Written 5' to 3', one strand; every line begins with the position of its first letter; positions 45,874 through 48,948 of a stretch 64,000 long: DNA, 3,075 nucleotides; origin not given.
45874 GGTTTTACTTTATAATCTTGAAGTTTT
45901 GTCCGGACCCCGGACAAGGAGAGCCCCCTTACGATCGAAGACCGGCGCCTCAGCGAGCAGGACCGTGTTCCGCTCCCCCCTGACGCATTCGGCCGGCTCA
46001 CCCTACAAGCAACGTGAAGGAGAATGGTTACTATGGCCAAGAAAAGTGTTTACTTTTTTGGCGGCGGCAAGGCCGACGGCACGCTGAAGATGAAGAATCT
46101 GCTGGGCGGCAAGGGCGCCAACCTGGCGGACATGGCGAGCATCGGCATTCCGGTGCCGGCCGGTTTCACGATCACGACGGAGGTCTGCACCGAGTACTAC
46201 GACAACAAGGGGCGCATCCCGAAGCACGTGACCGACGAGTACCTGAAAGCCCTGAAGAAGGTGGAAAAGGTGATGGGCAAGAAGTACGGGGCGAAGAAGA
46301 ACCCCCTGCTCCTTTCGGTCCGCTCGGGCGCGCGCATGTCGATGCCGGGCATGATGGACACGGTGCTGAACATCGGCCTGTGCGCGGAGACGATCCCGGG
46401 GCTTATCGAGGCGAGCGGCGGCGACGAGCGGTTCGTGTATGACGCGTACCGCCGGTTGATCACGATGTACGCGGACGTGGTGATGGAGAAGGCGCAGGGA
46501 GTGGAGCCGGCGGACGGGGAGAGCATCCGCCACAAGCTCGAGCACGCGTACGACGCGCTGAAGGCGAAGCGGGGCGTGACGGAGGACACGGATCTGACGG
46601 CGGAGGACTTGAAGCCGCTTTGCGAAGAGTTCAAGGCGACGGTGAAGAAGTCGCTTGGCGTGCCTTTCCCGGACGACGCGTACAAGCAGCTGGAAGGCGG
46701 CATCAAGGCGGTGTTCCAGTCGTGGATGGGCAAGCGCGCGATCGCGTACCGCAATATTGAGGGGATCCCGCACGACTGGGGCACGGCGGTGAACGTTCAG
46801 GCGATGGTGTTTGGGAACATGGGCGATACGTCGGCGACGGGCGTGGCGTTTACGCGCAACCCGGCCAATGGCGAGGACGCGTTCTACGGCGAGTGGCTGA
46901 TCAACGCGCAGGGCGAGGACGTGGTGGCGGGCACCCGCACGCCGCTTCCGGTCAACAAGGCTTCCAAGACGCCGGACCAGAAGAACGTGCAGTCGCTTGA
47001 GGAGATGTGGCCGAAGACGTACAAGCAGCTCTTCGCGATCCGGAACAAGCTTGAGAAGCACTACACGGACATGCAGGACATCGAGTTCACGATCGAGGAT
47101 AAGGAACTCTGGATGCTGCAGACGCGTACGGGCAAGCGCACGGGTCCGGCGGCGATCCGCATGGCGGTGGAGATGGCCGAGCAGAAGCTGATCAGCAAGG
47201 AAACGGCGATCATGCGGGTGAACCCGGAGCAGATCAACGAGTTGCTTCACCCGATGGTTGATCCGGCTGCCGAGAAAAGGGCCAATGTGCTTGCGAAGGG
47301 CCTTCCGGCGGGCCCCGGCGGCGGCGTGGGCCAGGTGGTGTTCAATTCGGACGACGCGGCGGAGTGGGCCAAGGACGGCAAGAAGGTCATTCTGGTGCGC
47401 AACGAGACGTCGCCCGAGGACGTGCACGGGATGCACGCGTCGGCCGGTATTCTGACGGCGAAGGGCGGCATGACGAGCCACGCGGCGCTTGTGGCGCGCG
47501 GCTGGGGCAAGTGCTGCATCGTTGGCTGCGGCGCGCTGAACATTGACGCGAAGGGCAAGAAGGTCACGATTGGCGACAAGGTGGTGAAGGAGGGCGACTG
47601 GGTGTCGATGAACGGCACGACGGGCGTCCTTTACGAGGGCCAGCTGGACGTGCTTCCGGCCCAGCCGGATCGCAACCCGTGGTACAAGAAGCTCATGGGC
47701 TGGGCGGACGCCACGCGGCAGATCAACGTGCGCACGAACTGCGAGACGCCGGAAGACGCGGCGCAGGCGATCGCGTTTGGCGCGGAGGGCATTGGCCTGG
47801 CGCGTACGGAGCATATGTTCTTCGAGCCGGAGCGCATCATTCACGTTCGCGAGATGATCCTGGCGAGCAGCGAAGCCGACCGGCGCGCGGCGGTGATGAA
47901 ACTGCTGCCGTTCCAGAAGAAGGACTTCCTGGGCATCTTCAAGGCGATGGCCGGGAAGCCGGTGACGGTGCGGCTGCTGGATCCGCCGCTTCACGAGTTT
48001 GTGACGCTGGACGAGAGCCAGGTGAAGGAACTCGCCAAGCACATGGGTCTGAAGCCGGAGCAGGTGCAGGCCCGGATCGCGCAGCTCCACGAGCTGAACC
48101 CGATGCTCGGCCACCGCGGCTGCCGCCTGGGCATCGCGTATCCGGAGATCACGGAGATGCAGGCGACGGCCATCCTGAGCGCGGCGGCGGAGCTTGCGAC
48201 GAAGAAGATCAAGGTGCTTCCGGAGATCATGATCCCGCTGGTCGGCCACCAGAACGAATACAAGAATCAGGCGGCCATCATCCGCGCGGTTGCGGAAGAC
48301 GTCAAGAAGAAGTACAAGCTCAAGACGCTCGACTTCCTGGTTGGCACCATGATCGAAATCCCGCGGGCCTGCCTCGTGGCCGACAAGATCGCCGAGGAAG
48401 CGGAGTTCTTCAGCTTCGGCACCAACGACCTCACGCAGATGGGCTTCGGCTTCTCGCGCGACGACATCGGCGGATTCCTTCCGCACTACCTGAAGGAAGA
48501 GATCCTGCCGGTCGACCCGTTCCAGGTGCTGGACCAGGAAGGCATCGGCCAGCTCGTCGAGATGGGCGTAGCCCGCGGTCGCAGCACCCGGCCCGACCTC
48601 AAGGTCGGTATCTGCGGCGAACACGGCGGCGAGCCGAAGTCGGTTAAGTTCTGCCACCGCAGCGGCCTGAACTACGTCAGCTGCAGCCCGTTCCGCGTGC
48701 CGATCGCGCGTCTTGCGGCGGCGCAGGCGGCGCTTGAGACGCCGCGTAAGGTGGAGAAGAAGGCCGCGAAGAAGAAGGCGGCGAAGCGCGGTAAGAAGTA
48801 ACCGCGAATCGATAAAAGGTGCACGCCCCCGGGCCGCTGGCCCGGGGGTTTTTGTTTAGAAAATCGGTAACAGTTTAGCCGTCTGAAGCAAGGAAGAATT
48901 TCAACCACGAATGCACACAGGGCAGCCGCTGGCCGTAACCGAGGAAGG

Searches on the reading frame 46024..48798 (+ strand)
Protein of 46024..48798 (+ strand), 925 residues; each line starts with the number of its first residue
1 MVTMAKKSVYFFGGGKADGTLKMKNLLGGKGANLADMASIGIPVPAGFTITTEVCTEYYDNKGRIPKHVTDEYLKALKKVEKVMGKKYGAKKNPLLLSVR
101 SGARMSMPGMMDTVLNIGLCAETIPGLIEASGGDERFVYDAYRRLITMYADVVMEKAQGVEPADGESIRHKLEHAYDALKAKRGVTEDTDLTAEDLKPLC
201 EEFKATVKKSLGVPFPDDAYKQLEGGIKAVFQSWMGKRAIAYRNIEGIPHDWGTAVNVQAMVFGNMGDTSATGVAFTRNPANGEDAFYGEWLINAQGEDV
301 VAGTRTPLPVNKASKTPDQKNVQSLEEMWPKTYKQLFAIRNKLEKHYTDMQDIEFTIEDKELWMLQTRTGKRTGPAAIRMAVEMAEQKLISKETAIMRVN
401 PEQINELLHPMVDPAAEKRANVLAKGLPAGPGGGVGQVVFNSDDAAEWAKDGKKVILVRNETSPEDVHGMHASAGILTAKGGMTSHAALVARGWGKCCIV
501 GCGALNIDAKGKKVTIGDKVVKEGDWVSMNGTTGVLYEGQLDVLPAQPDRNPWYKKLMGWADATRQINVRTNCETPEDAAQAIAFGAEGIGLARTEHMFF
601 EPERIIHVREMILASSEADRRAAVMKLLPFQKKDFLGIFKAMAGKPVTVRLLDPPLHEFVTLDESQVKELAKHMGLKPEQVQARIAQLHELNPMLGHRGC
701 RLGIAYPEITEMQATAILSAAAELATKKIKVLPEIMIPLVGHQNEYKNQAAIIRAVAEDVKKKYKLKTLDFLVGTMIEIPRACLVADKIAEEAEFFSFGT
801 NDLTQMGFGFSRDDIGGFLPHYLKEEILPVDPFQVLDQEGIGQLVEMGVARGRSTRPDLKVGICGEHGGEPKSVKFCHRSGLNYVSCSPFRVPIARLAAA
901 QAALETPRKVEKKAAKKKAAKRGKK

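Call 55: search_protein_families(library=pfam, proteins=[window:46024-48798:+], max_evalue=0.001)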
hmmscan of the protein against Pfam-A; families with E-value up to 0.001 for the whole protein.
window:46024-48798:+ (925 aa): 3 families
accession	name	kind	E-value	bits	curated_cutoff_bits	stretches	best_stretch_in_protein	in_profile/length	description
PF02896.24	PEP-utilizers_C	-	1e-79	268.2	22.8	1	555-902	8-291/293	PEP-utilising enzyme, PEP-binding domain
PF01326.24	PPDK_N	-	2.4e-56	191.9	27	3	69-310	77-220/328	Pyruvate phosphate dikinase, AMP/ATP-binding domain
PF00391.29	PEP-utilizers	-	1.5e-23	82.6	23.1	1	453-534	3-72/72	PEP-utilising enzyme, mobile domain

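Call 56: find_homologous_proteins(query=window:46024-48798:+, max_evalue=1e-100)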
Query window:46024-48798:+ (925 aa): 8000 proteins with E <= 1e-100 among 8000 candidates; the best 120 are listed.
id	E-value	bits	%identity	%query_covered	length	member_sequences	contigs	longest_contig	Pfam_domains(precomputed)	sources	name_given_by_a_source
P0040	0.0e+0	2107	100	100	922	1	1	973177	PF00391.30,PF02896.25,PF01326.25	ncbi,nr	ncbi:MAG: pyruvate, phosphate dikinase [Candidatus Hydrogenedentes bacterium]|nr:pyruvate, phosphate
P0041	0.0e+0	1992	94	98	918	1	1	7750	PF00391.30,PF02896.25,PF01326.25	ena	-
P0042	0.0e+0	1863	88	98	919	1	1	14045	PF00391.30,PF02896.25,PF01326.25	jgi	-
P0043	0.0e+0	1843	88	98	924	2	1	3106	PF00391.30,PF02896.25,PF01326.25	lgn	-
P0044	0.0e+0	1842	87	98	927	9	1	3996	PF00391.30,PF02896.25,PF01326.25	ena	-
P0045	0.0e+0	1829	87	98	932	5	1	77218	PF00391.30,PF02896.25,PF01326.25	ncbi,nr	ncbi:MAG: pyruvate, phosphate dikinase [Candidatus Hydrogenedentes bacterium]|nr:pyruvate, phosphate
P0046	0.0e+0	1820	87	98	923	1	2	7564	PF00391.30,PF02896.25,PF01326.25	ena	-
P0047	0.0e+0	1819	87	98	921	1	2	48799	PF00391.30,PF02896.25,PF01326.25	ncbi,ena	-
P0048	0.0e+0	1687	80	98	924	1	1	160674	PF00391.30,PF02896.25,PF01326.25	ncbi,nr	ncbi:MAG: pyruvate, phosphate dikinase [Candidatus Hydrogenedentes bacterium]|nr:pyruvate, phosphate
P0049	0.0e+0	1679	80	98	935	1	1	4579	PF00391.30,PF02896.25,PF01326.25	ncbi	-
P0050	0.0e+0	1678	81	96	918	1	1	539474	PF00391.30,PF02896.25,PF01326.25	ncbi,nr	ncbi:MAG: pyruvate, phosphate dikinase [Candidatus Hydrogenedens sp.]|nr:pyruvate, phosphate dikinas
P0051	0.0e+0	1668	80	98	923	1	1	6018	PF00391.30,PF02896.25,PF01326.25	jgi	jgi:pyruvate,orthophosphate dikinase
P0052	0.0e+0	1654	79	98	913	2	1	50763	PF00391.30,PF02896.25,PF01326.25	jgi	-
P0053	0.0e+0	1651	79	99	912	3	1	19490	PF00391.30,PF02896.25,PF01326.25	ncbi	ncbi:MAG: pyruvate, phosphate dikinase [Candidatus Hydrogenedentota bacterium]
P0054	0.0e+0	1650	79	98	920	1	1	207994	PF00391.30,PF02896.25,PF01326.25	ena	-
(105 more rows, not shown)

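Call 57: find_encoding_contigs(protein=P0041, flank=10000, max_places=2)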
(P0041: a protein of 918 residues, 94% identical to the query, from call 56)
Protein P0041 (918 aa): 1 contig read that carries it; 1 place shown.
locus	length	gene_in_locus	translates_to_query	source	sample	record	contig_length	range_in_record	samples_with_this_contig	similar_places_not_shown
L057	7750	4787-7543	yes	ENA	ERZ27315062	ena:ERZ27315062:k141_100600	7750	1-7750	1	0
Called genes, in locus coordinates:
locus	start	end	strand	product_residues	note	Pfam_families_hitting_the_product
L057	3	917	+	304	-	?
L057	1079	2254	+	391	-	PF00930:DPPIV_N (faint), PF07676:PD40 (faint), PF14583:Pectate_lyase22 (faint), PF26550:Tricorn_2nd, PF26549:Tricorn_N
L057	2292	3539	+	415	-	PF04542:Sigma70_r2 (weak), PF13424:TPR_12 (faint), PF08281:Sigma70_r4_2, PF20239:DUF6596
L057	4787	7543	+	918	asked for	PF01326:PPDK_N, PF00391:PEP-utilizers, PF02896:PEP-utilizers_C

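Call 58: find_encoding_contigs(protein=P0045, flank=10000, max_places=2)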
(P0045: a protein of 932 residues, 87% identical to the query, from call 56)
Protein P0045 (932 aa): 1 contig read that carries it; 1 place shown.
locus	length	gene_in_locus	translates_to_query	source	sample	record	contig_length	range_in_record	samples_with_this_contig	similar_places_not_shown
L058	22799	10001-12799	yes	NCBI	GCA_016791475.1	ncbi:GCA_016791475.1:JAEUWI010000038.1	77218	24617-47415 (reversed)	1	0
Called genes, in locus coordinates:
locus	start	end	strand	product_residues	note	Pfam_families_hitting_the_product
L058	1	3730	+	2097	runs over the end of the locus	PF13229:Beta_helix, PF17936:Big_6 (weak), PF19077:Big_13 (faint), PF07679:I-set (weak), PF13927:Ig_3 (weak), PF16403:Bact_surface_Ig-like, PF16403:Bact_surface_Ig-like, PF13620:CarboxypepD_reg, +2 more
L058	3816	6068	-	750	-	-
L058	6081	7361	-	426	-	PF10282:Lactonase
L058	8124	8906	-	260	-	-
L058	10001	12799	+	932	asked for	PF01326:PPDK_N, PF00391:PEP-utilizers, PF02896:PEP-utilizers_C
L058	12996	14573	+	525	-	PF00498:FHA, PF16697:Yop-YscD_cpl, PF01590:GAF, PF13185:GAF_2, PF13492:GAF_3, PF00512:HisKA, PF10090:HPTransfase (faint), PF02518:HATPase_c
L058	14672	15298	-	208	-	PF00989:PAS, PF13188:PAS_8 (weak), PF08448:PAS_4 (weak), PF13426:PAS_9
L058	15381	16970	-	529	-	PF03023:MurJ, PF13440:Polysacc_synt_3 (weak)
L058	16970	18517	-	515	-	PF20154:LNT_N, PF00795:CN_hydrolase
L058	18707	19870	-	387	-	-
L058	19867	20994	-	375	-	PF00263:Secretin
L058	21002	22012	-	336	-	-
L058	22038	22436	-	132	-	PF03938:OmpH (faint)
